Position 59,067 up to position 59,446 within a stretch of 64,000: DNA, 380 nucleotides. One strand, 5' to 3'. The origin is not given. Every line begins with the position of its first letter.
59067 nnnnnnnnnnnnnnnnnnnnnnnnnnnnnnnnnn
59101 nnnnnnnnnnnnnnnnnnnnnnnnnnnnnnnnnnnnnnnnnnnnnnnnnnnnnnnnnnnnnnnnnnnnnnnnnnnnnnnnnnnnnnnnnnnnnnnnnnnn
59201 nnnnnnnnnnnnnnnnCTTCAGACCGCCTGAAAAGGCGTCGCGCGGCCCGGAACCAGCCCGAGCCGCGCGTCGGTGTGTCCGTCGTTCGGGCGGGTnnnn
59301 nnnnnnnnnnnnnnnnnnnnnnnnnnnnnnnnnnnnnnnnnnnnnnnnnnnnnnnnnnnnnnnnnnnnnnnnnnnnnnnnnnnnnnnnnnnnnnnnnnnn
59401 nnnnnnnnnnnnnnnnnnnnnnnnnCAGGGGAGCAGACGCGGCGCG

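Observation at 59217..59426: Conserved ~205-bp 3' module with compensatory hairpin changes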

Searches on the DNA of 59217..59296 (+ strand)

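Call 54: build_rna_model(alignment_id=A4, structure=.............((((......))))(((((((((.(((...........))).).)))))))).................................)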
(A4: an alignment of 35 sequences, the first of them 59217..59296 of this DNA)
Model R1 built from alignment A4 (35 sequences, 98 columns); structure: as given.
model positions 80; base pairs 16; branch points 1; effective number of sequences 35; information 0.689 bits per position. Calibrated on 0.2 Mb of random sequence (short: E-values are rough).
structure used (alignment columns):
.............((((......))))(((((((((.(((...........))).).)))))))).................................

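Call 55: search_with_rna_model(model_id=R1, sources=[window, L001, L002, L003, L004, L005, L006, L007, L008, L009, L010, L011, L012, L013, L014, L015, L016, L017, L018, L019, L020, L021, L022, L023, L024, L025, L026, L027, L028, L029, L030, L031, L032, L033, L034, L035, L036, L037, L038, L039, L040, L041, L042, L043, L044, L045, L046, L047, L048, L049, L050, L051, L052, L053, L055, L057, L058, L059, L060, L061, L062, L063, L065, L066, L067, L069, L070, L071, L072, L073, L074, L075, L076, L078, L080, L081, L082, L083, L085, L086, L087, L088, L089, L090, L091, L092, L093, L094, L095], max_evalue=0.01, make_alignment=true)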
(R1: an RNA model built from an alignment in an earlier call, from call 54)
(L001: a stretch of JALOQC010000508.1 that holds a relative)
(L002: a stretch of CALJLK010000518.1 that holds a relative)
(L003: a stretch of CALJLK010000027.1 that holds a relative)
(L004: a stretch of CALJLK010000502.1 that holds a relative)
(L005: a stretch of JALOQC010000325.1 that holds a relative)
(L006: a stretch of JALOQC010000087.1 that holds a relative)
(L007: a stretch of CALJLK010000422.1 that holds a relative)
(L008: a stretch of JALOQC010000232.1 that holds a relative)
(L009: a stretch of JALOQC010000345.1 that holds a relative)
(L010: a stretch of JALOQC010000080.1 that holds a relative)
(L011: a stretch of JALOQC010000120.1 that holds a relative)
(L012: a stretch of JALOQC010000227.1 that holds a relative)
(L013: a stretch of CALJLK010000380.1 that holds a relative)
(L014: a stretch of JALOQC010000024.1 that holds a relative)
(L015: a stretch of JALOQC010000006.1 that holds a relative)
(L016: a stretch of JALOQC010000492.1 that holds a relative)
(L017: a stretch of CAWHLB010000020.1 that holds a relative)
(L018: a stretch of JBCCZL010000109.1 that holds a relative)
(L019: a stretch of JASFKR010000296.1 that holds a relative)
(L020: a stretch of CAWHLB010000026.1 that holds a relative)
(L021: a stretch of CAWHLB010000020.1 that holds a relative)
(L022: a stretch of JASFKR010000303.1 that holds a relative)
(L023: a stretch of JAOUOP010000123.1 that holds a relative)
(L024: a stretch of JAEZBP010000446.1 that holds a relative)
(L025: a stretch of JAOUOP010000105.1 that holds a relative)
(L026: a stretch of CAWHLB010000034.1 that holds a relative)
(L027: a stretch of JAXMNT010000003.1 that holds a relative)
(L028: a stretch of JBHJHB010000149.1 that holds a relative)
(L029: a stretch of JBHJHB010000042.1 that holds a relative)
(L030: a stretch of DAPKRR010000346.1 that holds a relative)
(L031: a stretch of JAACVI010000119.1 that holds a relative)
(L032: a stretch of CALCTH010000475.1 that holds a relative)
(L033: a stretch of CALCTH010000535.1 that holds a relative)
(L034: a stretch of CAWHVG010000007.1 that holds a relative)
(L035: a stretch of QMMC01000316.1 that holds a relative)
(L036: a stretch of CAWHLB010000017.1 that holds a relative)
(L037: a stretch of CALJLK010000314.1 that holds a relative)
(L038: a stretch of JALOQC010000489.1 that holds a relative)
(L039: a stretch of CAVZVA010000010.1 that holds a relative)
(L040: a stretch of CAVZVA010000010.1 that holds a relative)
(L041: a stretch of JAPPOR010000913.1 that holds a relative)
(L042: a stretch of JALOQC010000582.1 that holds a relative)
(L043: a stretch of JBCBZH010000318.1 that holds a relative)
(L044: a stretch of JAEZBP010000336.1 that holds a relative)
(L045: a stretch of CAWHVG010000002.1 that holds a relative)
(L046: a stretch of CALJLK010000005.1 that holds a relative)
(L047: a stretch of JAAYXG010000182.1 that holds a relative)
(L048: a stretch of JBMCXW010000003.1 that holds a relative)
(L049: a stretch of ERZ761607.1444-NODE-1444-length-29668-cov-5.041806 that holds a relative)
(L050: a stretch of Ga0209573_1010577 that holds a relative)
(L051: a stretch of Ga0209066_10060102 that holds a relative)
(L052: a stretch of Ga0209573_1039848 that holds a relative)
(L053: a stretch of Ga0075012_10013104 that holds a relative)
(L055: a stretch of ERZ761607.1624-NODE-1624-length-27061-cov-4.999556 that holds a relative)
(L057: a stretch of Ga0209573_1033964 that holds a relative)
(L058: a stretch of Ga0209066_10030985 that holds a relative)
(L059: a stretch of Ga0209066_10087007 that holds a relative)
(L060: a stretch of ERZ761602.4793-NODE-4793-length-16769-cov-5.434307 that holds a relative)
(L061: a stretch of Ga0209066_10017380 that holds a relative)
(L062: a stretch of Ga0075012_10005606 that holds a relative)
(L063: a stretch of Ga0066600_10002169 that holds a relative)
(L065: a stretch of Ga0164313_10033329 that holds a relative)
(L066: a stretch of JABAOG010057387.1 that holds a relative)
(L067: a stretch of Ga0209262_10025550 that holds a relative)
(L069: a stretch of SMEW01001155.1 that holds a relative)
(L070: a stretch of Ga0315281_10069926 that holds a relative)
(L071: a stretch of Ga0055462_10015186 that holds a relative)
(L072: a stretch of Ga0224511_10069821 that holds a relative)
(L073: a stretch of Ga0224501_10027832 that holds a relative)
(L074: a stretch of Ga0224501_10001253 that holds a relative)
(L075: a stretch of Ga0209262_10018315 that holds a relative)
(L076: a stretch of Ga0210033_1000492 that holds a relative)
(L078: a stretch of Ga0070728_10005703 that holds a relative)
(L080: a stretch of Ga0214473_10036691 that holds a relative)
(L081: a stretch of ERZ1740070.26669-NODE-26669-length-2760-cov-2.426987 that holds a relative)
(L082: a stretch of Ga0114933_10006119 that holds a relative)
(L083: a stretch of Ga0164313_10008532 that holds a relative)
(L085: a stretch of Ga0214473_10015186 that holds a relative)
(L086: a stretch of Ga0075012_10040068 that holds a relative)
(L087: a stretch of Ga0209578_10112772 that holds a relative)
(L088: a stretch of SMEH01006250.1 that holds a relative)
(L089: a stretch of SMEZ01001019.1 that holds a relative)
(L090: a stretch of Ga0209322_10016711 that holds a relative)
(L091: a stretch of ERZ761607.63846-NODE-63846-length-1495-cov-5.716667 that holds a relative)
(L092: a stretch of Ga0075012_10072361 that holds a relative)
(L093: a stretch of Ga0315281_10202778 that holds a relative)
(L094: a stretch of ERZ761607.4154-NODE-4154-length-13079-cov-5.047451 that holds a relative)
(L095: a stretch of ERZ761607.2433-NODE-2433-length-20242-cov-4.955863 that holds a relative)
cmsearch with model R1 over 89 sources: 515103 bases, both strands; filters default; matches with E-value up to 0.01: 60.
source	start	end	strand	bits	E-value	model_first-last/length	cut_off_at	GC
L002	5541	5620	+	83.8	1e-14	1-80/80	no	0.73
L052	1578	1657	+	83.8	1e-14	1-80/80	no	0.73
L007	5523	5602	+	83.1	1.5e-14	1-80/80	no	0.75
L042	324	401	+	82.3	2.1e-14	1-80/80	no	0.76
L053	1441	1520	+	82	2.4e-14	1-80/80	no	0.76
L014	5538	5617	+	80.9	4.1e-14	1-80/80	no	0.76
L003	5526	5605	+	80.9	4.1e-14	1-80/80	no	0.77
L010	5390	5469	+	80.7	4.5e-14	1-80/80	no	0.76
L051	1455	1534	+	80.4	5.4e-14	1-80/80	no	0.76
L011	5438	5515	+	80.2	5.8e-14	1-80/80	no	0.72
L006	5525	5602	+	80.2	5.8e-14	1-80/80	no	0.74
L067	1941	2020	+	78.7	1.2e-13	1-80/80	no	0.77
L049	4433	4512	+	77.1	2.5e-13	1-80/80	no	0.76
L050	3511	3590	+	77.1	2.5e-13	1-80/80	no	0.76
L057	1993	2072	+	77.1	2.6e-13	1-80/80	no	0.74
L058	3293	3370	+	76.7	3e-13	1-80/80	no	0.74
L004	5526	5605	+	76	4.3e-13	1-80/80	no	0.76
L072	3606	3684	+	72.8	2e-12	1-80/80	no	0.67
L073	1687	1765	+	70.9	5e-12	1-80/80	no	0.67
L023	2109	2187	+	69.7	8.8e-12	1-80/80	no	0.66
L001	5568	5645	+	69.4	1e-11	1-80/80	no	0.74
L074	4383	4461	+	69.2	1.1e-11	1-80/80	no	0.66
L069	1953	2032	+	68.8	1.3e-11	1-80/80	no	0.74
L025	624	702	+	68.4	1.6e-11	1-80/80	no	0.65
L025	3574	3652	+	68.4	1.6e-11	1-80/80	no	0.65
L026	5319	5398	+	68.1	1.8e-11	1-80/80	no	0.76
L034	5309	5388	+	65.3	7.1e-11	1-80/80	no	0.76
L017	5327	5406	+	61.7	4.1e-10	1-80/80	no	0.66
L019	1330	1409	+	61.3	4.9e-10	1-80/80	no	0.79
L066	1565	1644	+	60.1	8.7e-10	1-80/80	no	0.69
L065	1677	1756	+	58.4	1.9e-09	1-80/80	no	0.76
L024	4489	4568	+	55.9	6.4e-09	1-80/80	no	0.76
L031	5251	5329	+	54.6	1.2e-08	1-80/80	no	0.72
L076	4251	4329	+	54.6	1.2e-08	1-80/80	no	0.72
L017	5638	5717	+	53.8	1.8e-08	1-80/80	no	0.69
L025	213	299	+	52.9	2.7e-08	1-80/80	no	0.69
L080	2650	2729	+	52.1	4e-08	1-80/80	no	0.76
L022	2318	2401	+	50.1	1e-07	1-80/80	no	0.76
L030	5266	5343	+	49.4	1.4e-07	1-80/80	no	0.85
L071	1735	1812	+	47.3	4e-07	1-80/80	no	0.62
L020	5217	5296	+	46.7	5.1e-07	1-80/80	no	0.7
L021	5217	5296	+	46.7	5.1e-07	1-80/80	no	0.7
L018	5404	5484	+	46.6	5.4e-07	1-80/80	no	0.68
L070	2558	2636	+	45.9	7.7e-07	1-80/80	no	0.67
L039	5378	5457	+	44.8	1.3e-06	1-80/80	no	0.77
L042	1667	1744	+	44.7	1.3e-06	1-80/80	no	0.76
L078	4324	4402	+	44.7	1.4e-06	1-80/80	no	0.72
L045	7345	7424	+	43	3e-06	1-80/80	no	0.73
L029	5164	5246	+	41.4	6.5e-06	1-80/80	no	0.75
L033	4143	4223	+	38.9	2.1e-05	1-80/80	no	0.74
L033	5213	5293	-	34.2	0.0002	1-80/80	no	0.73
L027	5297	5372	+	33.9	0.00023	1-80/80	no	0.63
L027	1202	1277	+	32.7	0.00043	1-80/80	no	0.66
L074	4669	4743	+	27.7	0.0045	1-80/80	no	0.72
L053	1436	1508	-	26.4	0.0085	1-80/80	no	0.78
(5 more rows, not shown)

Alignment A5: 60 matches aligned to the model, 96 columns, each read 5' to 3' on its own strand. Consensus structure (alignment columns), stored with it:
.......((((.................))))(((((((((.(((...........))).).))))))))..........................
